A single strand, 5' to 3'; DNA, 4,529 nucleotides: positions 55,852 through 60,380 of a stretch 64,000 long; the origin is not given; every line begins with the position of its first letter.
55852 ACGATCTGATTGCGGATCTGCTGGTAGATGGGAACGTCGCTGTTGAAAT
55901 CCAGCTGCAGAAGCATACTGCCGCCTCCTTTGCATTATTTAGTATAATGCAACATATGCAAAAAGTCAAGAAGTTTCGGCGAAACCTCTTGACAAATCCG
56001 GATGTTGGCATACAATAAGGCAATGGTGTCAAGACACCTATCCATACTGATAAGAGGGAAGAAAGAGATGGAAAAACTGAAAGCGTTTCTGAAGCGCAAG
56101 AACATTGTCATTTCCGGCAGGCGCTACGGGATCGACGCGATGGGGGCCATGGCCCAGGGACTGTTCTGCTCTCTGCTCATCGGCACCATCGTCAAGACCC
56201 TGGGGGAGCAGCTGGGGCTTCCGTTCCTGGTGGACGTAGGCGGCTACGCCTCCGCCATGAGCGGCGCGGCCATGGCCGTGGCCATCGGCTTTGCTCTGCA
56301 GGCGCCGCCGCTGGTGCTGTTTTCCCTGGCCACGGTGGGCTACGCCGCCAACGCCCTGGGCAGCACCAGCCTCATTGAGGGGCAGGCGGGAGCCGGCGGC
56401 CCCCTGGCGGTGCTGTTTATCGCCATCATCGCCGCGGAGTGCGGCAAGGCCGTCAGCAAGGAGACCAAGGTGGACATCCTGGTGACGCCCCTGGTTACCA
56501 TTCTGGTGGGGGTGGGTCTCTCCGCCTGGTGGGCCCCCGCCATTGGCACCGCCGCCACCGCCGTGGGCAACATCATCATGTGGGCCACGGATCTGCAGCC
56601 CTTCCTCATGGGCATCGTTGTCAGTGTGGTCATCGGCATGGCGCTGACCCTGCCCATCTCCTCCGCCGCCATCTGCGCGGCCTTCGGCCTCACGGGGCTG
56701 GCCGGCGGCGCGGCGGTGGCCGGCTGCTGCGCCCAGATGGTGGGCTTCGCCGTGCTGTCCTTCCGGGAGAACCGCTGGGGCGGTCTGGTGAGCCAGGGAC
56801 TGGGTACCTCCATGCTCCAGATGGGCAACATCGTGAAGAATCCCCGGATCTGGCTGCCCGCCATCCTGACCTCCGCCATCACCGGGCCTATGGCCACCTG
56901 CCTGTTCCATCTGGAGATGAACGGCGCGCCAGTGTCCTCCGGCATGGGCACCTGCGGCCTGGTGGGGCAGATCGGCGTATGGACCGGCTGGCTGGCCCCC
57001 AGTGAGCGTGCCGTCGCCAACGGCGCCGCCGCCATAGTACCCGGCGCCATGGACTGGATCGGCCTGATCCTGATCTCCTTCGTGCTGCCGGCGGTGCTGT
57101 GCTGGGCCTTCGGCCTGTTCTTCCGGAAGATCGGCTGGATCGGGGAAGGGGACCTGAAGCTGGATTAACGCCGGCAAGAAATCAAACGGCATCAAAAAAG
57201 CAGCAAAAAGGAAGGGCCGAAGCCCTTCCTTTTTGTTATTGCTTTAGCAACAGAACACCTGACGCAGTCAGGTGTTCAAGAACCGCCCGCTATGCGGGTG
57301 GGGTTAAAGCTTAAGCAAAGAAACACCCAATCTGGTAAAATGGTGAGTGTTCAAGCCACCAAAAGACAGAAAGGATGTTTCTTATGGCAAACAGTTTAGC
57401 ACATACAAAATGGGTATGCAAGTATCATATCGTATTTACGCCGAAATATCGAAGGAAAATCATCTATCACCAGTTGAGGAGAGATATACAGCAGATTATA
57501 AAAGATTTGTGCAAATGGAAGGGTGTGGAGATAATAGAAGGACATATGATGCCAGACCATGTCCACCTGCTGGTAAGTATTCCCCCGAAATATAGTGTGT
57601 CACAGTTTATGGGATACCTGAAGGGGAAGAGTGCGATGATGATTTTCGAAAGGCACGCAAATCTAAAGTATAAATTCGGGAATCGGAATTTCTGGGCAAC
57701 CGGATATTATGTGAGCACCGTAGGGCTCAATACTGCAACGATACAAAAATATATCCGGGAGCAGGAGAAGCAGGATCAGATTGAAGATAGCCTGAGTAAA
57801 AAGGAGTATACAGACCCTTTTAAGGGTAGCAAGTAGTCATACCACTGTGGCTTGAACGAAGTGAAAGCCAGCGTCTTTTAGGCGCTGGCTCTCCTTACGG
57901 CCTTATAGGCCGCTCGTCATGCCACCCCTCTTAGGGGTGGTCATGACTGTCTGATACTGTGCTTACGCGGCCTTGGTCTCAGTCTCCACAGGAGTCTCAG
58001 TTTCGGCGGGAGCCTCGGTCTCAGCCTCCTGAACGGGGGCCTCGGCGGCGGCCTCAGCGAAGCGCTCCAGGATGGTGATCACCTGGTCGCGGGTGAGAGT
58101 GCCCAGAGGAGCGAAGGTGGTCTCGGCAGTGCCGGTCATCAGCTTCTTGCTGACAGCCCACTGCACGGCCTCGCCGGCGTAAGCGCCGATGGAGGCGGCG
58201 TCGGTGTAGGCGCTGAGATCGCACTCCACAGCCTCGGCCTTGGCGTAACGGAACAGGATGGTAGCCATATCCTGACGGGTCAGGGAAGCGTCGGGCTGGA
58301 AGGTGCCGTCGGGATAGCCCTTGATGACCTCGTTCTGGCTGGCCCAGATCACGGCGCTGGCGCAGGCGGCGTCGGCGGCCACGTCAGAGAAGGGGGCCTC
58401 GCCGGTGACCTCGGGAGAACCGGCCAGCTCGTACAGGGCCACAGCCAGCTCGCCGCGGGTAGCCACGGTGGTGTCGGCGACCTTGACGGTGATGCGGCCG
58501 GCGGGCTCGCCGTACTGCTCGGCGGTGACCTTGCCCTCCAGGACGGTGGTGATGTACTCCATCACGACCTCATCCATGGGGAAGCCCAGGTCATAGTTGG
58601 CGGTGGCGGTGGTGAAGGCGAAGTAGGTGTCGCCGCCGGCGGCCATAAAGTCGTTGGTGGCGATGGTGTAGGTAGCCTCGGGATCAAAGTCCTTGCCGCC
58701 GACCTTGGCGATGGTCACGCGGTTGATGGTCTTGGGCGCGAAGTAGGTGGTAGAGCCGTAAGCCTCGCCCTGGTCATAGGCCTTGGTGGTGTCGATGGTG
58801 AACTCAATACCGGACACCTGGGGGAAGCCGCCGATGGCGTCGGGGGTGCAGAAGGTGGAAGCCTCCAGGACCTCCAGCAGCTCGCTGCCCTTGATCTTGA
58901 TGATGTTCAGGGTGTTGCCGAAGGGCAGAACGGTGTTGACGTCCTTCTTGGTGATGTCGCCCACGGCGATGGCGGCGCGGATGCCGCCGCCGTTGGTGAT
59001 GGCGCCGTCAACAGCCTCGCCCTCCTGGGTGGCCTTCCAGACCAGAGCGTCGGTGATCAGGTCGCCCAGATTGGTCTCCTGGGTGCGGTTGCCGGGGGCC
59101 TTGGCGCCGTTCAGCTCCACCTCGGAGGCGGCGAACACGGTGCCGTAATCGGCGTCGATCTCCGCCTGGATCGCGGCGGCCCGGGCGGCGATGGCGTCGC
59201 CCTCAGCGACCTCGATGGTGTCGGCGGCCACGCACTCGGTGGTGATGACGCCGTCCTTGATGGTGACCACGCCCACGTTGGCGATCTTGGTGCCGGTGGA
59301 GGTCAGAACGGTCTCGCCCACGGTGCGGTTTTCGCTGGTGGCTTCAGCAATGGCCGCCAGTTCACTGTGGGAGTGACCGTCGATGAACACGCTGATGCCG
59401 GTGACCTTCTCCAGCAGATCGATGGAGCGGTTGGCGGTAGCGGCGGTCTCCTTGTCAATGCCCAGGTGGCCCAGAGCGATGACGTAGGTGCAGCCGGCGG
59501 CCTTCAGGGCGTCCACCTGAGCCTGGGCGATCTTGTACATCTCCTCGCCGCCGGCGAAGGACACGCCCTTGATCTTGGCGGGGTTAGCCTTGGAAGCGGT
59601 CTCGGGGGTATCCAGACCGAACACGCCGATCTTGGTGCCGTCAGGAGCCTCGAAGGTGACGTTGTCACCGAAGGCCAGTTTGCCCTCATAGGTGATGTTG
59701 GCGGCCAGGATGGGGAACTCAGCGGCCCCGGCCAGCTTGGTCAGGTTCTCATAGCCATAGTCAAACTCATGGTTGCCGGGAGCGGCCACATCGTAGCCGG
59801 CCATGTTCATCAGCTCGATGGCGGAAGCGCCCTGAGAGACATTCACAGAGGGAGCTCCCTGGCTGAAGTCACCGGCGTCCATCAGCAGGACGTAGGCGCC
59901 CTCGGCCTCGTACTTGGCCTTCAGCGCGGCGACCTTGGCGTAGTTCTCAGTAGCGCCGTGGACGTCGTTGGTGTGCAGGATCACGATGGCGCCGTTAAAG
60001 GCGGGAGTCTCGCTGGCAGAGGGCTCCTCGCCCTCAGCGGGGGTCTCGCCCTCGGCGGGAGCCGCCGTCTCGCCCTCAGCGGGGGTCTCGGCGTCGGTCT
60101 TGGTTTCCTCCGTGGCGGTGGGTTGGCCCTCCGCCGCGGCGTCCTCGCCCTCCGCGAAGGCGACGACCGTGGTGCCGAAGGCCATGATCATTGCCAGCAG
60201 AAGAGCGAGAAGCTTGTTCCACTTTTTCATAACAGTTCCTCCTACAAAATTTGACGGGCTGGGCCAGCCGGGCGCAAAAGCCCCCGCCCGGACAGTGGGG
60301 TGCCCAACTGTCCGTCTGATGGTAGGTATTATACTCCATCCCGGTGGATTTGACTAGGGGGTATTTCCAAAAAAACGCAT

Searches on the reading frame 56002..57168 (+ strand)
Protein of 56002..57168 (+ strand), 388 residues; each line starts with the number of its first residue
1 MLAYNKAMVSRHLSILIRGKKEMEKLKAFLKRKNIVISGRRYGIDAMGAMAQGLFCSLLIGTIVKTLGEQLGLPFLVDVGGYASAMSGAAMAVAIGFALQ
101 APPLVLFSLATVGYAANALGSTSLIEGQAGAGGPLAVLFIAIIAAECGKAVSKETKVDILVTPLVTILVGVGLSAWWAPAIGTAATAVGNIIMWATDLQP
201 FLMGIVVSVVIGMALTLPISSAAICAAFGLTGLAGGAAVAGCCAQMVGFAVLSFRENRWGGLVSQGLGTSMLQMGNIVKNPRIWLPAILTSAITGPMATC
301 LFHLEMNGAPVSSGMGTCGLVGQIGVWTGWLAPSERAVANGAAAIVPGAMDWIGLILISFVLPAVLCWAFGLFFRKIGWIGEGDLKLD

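Call 68: search_protein_families(library=pfam, max_evalue=0.000001, proteins=[window:56002-57168:+])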
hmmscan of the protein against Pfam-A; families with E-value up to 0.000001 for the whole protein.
window:56002-57168:+ (388 aa): 1 family
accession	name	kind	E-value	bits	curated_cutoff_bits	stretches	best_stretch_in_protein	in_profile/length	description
PF13303.11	PTS_EIIC_2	-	1.7e-91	307.1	28.9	1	45-387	2-327/327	Phosphotransferase system, EIIC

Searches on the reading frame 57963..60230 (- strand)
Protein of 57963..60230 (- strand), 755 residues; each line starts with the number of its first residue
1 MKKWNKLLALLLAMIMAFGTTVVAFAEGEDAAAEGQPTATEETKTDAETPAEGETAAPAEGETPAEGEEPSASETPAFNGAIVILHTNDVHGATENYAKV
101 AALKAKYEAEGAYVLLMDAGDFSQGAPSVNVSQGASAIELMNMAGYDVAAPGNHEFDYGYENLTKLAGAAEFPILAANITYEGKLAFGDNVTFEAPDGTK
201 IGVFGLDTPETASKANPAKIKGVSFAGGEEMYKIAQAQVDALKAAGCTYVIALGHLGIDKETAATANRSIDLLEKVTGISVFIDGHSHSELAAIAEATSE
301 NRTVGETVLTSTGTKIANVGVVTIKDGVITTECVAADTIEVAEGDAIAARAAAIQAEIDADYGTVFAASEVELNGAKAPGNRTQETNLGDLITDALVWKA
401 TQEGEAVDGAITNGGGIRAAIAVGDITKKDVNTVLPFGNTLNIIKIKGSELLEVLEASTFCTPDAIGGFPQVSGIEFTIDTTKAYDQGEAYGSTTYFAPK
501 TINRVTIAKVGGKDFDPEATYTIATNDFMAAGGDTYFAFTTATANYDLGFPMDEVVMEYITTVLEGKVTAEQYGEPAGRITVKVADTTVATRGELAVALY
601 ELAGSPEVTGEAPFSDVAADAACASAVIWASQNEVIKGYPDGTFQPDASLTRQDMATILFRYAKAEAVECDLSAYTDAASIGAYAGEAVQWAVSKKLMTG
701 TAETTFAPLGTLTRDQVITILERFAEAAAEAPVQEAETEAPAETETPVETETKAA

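Call 68: search_protein_families(library=pfam, max_evalue=0.000001, proteins=[window:57963-60230:-])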
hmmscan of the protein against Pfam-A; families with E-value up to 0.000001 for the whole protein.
window:57963-60230:- (755 aa): 3 families
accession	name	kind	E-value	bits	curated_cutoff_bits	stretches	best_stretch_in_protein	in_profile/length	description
PF02872.23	5_nucleotid_C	-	1.5e-36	126.4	23.6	1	374-539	10-156/158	5'-nucleotidase, C-terminal domain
PF00395.25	SLH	-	5.3e-24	84.4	20.8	2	613-656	1-44/44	S-layer homology domain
PF00149.33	Metallophos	-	2.4e-10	41.6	21.5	1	83-289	2-190/191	Calcineurin-like phosphoesterase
